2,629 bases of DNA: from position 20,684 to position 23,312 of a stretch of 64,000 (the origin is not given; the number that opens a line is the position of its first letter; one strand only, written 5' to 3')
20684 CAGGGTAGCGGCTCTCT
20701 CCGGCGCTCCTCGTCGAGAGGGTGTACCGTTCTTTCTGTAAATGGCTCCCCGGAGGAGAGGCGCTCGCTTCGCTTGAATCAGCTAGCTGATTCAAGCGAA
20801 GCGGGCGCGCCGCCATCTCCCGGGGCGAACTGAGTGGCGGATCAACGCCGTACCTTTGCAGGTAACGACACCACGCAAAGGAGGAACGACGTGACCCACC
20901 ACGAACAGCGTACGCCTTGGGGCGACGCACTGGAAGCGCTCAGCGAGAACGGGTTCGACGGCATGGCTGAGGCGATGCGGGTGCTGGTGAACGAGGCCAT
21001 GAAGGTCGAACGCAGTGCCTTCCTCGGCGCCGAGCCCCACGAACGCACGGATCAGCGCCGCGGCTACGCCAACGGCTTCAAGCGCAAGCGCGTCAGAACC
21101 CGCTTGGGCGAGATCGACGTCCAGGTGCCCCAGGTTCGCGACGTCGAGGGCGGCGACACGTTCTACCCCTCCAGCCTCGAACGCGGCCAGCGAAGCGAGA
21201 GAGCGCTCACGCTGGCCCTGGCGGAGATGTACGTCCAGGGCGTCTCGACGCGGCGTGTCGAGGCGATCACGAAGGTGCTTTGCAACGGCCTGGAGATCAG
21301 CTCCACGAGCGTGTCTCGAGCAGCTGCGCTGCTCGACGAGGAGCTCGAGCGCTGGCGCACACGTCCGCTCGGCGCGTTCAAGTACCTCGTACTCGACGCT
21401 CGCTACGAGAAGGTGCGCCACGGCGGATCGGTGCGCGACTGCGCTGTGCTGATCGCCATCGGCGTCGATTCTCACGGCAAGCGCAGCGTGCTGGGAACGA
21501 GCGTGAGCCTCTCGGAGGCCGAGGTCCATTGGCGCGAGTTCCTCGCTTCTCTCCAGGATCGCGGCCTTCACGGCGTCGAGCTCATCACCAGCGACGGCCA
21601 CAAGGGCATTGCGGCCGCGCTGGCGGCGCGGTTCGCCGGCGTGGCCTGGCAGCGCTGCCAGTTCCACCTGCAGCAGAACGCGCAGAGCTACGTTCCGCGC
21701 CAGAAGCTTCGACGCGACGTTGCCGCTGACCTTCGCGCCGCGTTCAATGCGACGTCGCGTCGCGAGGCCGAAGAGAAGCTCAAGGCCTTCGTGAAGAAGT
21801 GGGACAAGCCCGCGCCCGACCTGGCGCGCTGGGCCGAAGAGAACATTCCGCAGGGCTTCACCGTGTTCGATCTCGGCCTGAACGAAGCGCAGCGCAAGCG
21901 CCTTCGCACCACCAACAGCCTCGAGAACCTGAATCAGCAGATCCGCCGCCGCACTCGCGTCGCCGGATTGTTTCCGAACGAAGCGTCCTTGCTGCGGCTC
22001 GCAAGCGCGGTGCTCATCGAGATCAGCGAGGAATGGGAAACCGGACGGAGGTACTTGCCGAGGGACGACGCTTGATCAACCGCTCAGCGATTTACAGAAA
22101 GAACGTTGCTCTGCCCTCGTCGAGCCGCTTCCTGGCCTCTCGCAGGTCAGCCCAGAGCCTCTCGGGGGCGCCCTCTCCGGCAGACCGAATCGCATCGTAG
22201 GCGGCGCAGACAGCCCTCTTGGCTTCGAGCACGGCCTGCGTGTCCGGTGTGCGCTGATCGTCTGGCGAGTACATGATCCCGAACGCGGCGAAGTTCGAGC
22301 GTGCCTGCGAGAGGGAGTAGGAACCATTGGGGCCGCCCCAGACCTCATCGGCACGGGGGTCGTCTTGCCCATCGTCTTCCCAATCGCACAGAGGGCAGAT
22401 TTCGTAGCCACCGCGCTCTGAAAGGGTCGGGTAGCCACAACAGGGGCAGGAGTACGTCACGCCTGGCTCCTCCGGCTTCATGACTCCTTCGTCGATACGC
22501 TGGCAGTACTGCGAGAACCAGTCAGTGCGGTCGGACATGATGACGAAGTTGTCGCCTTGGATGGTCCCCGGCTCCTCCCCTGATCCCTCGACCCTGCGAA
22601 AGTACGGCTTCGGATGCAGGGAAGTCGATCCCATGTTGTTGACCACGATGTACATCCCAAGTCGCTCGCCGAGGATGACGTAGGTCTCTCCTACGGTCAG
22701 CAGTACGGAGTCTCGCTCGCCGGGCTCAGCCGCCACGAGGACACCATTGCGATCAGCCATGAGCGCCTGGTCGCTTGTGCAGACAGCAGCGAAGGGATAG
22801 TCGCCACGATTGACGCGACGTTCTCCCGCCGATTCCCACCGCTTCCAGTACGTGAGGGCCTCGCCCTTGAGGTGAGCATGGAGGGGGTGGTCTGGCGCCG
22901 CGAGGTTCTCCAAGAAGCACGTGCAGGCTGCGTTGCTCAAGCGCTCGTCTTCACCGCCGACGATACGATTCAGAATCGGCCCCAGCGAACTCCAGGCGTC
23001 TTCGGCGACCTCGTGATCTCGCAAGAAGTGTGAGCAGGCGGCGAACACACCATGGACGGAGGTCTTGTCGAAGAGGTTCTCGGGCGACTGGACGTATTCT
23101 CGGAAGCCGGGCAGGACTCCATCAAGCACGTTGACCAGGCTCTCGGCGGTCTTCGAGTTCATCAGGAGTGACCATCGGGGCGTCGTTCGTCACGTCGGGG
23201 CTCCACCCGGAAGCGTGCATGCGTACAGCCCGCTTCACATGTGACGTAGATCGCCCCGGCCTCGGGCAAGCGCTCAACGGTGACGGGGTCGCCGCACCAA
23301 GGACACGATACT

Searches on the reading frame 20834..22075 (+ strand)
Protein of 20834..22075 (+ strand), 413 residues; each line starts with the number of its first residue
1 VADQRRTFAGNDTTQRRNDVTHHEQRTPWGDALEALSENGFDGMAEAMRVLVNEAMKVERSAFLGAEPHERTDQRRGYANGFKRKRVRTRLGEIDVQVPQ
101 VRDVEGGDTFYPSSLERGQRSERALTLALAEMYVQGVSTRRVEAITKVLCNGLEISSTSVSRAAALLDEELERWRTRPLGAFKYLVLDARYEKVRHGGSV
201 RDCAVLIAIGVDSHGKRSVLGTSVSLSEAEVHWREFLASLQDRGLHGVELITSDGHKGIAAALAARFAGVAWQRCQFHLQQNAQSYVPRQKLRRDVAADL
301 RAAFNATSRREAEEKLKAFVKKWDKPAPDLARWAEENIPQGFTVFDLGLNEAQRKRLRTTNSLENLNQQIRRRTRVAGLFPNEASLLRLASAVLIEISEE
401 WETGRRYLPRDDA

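Call 33: search_protein_families(library=pfam, proteins=[window:20834-22075:+], max_evalue=0.001)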
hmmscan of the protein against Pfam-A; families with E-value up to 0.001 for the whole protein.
window:20834-22075:+ (413 aa): 2 families
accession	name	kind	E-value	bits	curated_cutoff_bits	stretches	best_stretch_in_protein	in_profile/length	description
PF00872.24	Transposase_mut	-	5.2e-101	338.7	21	1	42-403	24-378/379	Transposase, Mutator family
PF10551.15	MULE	-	4.2e-07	30.8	27.6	1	185-282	2-99/99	MULE transposase domain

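Call 62: find_encoding_contigs(protein=window:20834-22075:+, flank=1000, max_places=3)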
Protein window:20834-22075:+ (413 aa): no gene with exactly this product is on record in the collection.

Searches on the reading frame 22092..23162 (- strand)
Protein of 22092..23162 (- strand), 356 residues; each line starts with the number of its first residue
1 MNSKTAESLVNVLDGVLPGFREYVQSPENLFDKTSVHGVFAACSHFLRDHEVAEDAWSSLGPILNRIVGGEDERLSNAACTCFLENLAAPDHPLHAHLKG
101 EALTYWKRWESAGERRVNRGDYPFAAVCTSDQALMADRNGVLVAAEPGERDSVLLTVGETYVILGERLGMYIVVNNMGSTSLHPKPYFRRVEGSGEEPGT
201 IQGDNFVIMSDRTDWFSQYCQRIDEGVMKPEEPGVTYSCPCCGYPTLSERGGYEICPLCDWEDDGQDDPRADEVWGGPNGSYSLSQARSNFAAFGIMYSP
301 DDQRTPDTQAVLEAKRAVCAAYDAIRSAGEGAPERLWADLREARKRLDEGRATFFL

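Call 33: search_protein_families(library=pfam, proteins=[window:22092-23162:-], max_evalue=0.001)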
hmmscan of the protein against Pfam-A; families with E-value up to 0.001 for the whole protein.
window:22092-23162:- (356 aa): 1 family
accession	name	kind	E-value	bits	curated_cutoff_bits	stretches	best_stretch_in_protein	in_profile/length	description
PF14206.11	Cys_rich_CPCC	-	2.9e-20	72.3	24.5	1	237-298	1-61/75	Cysteine-rich CPCC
